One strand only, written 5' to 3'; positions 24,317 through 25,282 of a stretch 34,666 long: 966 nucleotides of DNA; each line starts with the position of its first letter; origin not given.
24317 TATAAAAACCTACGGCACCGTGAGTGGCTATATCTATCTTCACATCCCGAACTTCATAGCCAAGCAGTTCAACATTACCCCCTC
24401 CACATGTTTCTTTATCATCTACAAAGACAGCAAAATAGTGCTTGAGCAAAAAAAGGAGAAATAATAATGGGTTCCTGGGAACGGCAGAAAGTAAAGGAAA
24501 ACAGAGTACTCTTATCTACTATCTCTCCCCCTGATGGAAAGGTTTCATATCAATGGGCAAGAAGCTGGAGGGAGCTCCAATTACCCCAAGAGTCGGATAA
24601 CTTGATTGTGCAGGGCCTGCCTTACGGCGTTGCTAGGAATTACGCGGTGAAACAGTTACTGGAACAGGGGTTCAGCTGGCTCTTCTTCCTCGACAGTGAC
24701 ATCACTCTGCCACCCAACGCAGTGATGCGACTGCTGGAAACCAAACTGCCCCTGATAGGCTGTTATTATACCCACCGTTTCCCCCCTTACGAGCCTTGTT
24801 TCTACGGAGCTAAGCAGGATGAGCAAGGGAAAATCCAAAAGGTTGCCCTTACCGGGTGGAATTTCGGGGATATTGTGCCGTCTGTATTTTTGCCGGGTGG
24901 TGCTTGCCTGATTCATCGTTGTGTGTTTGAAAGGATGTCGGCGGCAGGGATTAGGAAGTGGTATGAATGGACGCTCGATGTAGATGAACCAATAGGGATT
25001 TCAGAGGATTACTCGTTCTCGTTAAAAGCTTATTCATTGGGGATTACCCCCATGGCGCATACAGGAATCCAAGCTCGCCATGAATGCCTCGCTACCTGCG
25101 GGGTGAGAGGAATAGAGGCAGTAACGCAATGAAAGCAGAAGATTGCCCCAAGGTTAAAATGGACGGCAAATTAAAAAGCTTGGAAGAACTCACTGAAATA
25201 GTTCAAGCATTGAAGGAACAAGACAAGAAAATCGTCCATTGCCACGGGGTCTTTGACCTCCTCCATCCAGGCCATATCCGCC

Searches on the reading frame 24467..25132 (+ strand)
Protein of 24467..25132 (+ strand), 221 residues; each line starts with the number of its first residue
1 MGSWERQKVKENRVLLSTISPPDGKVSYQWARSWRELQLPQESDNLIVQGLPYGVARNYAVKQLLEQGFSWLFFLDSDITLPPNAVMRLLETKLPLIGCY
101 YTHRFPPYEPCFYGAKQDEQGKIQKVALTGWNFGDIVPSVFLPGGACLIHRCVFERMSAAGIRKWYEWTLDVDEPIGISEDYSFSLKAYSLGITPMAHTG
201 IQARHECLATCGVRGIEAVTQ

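Call 13: search_protein_families(library=pfam, proteins=[window:24467-25132:+], max_evalue=0.01)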
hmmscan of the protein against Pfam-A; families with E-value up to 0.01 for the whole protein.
window:24467-25132:+ (221 aa): 1 family
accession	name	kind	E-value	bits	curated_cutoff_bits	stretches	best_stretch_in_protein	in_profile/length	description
PF03452.20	Anp1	-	0.0035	17.3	28.8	1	55-90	123-158/263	Anp1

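Call 65: search_protein_families(library=ncbifam, proteins=[window:24467-25132:+], max_evalue=0.01)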
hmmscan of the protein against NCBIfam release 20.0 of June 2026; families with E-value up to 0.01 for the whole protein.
window:24467-25132:+ (221 aa): 0 families
